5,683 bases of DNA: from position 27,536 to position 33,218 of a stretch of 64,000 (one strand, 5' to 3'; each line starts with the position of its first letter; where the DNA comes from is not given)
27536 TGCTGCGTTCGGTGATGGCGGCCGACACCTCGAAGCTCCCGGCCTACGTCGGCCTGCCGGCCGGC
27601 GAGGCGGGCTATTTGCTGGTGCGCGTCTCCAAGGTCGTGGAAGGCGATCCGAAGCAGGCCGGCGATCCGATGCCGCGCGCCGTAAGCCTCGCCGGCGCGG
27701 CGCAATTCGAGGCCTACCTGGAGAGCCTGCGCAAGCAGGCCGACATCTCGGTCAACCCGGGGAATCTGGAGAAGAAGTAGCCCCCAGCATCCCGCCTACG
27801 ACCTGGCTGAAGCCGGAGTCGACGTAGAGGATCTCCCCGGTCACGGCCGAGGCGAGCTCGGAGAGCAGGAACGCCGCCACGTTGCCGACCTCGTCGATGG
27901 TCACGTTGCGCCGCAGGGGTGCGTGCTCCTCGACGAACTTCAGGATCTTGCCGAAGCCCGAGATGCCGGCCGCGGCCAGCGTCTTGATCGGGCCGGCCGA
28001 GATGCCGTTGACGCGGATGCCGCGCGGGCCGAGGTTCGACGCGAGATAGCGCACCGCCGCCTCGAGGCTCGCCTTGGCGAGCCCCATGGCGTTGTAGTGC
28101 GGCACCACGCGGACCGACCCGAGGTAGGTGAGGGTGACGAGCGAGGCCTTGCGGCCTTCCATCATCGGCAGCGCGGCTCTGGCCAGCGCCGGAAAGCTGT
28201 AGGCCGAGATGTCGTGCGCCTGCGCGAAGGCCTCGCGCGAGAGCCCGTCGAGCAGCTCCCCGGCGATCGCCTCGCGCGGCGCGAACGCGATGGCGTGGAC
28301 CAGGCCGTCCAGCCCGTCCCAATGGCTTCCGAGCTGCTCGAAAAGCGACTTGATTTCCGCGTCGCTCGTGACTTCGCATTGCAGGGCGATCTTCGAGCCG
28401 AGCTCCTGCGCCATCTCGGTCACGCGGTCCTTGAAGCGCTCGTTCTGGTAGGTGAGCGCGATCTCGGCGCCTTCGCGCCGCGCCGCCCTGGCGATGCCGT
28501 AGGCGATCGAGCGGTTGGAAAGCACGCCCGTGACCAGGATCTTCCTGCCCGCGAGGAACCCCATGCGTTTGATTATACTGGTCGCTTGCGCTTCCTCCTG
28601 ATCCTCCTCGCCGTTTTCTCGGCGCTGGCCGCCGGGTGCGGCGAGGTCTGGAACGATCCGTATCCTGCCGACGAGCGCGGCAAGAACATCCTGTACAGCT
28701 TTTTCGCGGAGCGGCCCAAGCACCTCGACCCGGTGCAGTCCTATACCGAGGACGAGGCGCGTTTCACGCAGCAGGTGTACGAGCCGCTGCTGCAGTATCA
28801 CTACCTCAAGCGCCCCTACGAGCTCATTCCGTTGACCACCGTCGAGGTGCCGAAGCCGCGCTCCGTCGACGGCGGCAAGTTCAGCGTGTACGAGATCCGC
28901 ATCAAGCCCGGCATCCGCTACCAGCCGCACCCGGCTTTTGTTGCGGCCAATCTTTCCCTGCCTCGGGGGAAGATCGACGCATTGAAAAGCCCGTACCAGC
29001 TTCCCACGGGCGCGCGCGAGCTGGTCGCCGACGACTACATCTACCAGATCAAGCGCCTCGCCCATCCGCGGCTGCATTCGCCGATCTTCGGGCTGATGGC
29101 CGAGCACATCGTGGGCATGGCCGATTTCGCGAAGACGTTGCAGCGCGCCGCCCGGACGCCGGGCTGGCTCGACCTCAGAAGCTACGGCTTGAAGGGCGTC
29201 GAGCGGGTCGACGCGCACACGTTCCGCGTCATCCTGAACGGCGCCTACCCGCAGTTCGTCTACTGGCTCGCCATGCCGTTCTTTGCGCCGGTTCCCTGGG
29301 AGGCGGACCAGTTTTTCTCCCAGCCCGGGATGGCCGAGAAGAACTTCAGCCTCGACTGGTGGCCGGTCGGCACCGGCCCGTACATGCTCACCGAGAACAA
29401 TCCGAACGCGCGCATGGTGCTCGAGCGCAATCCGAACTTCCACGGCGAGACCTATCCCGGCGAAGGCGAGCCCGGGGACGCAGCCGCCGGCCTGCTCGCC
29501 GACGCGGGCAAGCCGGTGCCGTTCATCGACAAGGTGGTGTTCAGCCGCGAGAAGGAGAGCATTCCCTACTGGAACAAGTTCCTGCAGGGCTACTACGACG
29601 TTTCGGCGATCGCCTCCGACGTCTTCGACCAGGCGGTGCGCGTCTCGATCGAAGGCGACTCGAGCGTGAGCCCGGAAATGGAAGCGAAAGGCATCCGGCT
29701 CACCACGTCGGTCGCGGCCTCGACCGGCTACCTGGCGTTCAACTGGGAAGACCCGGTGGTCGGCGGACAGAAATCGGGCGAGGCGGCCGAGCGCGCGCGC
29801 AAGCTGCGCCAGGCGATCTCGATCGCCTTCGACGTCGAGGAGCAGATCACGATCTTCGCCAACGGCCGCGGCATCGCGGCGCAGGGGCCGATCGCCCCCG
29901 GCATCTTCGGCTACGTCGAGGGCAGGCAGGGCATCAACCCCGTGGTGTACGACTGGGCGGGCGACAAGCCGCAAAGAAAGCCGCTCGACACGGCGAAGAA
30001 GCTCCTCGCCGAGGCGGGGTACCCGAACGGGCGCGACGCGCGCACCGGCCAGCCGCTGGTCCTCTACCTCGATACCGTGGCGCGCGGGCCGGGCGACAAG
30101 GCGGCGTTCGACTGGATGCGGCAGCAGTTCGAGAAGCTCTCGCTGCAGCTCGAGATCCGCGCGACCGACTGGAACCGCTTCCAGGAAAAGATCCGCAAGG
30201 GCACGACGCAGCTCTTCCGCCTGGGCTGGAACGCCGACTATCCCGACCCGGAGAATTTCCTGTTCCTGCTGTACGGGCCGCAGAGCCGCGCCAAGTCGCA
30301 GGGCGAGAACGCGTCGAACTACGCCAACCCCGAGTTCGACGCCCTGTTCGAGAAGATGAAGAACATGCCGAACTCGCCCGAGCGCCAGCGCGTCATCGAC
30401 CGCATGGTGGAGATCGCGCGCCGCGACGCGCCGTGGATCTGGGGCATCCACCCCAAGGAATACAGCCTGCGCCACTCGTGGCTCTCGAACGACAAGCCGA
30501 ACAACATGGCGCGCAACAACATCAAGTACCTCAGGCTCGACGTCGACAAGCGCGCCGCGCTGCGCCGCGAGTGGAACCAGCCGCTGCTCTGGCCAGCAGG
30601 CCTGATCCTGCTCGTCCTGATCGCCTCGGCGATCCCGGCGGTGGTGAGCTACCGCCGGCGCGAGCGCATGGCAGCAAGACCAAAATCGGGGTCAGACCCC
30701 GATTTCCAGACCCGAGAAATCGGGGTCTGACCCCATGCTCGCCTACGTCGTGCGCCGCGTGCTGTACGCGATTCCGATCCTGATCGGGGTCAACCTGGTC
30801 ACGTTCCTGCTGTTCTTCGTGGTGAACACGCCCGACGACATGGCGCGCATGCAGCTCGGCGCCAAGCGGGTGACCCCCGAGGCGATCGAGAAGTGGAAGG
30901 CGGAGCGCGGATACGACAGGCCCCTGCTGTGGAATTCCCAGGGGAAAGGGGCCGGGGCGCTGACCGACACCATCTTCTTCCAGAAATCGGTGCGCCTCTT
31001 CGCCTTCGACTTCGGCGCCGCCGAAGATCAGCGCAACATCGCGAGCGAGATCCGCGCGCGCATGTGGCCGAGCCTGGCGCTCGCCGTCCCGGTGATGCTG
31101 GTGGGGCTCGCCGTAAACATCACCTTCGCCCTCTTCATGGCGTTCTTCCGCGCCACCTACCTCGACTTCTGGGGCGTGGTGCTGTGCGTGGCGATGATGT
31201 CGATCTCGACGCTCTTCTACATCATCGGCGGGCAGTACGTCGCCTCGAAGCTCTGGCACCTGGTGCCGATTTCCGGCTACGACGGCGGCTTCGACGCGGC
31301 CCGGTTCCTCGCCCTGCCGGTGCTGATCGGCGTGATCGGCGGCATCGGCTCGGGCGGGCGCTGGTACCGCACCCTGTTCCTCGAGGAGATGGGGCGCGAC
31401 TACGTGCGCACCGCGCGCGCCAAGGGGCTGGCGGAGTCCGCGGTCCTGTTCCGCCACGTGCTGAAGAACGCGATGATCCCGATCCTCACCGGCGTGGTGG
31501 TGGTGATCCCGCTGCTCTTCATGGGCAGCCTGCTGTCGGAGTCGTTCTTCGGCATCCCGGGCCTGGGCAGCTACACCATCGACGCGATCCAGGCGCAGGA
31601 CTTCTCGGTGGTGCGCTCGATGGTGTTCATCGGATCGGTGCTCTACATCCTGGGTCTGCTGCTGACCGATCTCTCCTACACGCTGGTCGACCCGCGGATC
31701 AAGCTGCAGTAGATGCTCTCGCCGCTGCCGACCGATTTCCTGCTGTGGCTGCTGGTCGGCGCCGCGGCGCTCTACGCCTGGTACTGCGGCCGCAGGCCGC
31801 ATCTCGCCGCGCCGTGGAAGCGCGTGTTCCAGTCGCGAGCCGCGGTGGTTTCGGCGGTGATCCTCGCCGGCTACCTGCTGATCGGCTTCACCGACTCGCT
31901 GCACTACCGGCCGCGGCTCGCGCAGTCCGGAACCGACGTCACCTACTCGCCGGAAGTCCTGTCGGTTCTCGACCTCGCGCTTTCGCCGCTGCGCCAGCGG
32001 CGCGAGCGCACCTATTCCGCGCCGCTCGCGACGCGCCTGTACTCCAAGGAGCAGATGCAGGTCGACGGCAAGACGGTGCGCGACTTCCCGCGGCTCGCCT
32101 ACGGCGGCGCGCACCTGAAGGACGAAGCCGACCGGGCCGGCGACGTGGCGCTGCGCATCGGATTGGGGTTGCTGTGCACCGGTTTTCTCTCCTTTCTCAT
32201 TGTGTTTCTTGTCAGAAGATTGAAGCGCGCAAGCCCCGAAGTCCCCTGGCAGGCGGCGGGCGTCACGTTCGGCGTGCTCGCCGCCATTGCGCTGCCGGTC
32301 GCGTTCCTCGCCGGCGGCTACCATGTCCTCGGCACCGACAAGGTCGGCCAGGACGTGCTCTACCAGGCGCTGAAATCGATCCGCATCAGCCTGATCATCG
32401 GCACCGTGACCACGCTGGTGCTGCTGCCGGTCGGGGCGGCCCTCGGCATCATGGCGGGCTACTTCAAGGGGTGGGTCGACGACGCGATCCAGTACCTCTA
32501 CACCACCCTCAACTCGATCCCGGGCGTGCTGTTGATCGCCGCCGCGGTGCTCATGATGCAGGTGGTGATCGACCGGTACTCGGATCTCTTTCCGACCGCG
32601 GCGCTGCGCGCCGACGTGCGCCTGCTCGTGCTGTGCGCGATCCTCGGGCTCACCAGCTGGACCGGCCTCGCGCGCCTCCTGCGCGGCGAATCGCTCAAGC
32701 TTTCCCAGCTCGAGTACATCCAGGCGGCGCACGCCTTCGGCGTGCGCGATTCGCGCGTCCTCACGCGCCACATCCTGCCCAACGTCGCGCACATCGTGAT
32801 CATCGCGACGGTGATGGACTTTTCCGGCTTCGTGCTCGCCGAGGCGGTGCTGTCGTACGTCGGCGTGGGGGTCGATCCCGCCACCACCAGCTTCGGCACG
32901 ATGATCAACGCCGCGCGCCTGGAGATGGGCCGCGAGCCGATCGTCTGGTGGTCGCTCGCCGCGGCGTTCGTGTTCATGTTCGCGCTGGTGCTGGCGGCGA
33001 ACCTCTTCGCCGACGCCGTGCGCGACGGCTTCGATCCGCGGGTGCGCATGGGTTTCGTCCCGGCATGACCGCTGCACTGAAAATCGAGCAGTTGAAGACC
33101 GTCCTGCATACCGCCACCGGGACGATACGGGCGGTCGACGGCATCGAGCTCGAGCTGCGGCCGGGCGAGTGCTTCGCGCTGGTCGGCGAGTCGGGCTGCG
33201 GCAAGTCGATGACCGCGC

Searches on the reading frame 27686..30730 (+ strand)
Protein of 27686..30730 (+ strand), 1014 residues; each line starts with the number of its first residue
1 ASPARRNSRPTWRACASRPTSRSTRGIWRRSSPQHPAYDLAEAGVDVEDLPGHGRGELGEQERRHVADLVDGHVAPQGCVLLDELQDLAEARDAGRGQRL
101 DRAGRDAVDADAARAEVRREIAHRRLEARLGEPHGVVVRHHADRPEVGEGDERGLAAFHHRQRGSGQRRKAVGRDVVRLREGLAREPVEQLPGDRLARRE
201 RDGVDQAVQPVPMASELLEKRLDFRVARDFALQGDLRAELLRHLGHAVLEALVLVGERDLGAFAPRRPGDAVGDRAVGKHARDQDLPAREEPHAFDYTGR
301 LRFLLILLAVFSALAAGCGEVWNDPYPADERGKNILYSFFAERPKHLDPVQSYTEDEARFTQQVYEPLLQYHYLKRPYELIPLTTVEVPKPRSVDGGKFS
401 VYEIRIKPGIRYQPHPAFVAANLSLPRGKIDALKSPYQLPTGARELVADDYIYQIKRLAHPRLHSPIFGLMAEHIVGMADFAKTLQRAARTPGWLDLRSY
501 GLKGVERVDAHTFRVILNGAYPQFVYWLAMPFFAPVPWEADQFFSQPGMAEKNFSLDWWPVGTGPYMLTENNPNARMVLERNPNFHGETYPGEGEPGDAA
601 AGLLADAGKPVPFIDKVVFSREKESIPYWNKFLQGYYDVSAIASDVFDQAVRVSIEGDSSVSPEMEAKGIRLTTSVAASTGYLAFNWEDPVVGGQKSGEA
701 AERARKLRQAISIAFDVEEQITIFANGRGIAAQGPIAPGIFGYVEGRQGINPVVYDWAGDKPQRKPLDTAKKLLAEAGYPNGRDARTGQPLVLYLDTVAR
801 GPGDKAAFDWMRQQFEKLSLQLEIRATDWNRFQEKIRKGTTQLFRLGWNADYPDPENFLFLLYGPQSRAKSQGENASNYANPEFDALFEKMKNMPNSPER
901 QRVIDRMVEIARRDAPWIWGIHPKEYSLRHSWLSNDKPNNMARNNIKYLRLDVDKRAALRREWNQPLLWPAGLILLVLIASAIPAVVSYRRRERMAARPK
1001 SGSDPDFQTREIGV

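Call 58: search_protein_families(library=pfam, proteins=[window:27686-30730:+], max_evalue=0.00001)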
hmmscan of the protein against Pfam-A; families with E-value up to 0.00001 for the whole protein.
window:27686-30730:+ (1014 aa): 1 family
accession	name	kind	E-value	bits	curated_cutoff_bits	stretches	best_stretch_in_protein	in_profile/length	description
PF00496.27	SBP_bac_5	-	1.7e-48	166.1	32.4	1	445-867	34-365/368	Bacterial extracellular solute-binding proteins, family 5 Middle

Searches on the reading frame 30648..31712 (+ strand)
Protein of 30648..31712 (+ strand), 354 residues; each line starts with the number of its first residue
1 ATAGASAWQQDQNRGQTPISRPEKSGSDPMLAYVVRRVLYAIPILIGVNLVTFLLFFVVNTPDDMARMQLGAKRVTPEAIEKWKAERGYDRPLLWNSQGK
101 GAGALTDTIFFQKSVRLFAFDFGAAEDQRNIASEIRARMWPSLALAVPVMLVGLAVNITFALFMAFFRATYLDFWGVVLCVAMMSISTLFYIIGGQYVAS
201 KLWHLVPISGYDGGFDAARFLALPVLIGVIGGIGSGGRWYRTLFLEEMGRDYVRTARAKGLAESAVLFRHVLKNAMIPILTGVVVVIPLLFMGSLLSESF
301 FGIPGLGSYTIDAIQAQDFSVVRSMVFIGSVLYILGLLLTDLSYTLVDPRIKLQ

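Call 58: search_protein_families(library=pfam, proteins=[window:30648-31712:+], max_evalue=0.00001)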
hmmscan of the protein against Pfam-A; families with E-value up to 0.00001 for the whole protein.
window:30648-31712:+ (354 aa): 2 families
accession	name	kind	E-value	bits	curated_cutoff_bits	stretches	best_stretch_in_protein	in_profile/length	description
PF00528.27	BPD_transp_1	-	4.6e-29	101.9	26.4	1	158-352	2-183/184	Binding-protein-dependent transport system inner membrane component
PF19300.4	BPD_transp_1_N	-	9.3e-09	35.9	23.8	1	30-94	1-62/114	Binding-prot-dependent transport system membrane comp, N-term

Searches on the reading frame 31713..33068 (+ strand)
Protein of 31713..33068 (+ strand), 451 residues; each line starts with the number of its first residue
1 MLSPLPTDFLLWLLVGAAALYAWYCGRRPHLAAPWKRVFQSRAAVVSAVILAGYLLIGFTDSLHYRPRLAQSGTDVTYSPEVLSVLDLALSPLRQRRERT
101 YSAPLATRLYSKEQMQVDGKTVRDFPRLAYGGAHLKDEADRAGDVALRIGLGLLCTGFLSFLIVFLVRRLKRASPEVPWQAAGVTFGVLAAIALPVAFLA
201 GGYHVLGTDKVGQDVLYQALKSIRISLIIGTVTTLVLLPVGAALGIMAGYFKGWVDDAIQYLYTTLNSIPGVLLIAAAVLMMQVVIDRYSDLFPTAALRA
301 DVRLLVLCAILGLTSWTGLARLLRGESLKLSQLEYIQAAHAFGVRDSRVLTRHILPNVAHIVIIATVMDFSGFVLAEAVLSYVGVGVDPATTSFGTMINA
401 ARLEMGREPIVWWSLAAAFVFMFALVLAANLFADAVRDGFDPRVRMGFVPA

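Call 58: search_protein_families(library=pfam, proteins=[window:31713-33068:+], max_evalue=0.00001)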
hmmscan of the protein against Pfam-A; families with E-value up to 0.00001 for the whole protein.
window:31713-33068:+ (451 aa): 1 family
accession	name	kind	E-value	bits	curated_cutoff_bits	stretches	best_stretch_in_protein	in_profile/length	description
PF00528.27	BPD_transp_1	-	2.2e-23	83.4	26.4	1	241-445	1-183/184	Binding-protein-dependent transport system inner membrane component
